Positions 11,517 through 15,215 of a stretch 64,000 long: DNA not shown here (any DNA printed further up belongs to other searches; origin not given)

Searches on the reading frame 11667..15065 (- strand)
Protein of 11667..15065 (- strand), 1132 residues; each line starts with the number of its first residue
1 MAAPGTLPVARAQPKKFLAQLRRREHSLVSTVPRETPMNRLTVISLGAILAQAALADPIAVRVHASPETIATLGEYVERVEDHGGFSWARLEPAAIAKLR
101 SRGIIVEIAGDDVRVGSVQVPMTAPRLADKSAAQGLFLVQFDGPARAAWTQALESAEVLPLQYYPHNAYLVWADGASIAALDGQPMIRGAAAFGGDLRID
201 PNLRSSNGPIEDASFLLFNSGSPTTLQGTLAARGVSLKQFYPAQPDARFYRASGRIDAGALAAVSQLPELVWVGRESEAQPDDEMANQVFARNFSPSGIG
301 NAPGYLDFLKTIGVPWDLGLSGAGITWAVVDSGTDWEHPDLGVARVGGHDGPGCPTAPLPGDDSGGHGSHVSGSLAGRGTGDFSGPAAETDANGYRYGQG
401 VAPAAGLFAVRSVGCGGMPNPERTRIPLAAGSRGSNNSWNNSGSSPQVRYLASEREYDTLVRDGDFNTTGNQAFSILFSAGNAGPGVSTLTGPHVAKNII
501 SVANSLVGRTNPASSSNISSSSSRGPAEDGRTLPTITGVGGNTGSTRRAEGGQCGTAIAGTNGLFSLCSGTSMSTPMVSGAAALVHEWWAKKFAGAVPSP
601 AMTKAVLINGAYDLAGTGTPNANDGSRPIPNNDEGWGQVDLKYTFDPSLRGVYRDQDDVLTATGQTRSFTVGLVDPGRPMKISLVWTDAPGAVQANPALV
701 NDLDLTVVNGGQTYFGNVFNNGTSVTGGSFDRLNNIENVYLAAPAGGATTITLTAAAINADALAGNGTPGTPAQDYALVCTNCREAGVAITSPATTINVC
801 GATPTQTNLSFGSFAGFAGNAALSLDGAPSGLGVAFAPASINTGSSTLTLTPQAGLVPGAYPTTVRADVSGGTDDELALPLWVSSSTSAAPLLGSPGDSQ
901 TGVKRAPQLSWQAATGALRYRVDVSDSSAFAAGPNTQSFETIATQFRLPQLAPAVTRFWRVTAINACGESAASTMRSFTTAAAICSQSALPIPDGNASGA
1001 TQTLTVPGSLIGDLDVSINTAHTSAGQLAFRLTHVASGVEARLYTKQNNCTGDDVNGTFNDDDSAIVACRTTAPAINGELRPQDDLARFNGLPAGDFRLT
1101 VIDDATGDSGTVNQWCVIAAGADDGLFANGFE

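Call 70: search_protein_families(library=pfam, proteins=[window:11667-15065:-], max_evalue=0.0001)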
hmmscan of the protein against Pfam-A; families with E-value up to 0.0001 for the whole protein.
window:11667-15065:- (1132 aa): 1 family
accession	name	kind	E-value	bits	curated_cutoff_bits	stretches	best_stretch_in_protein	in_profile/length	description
PF00082.27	Peptidase_S8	-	4e-27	95.7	21.8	1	322-637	1-288/288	Subtilase family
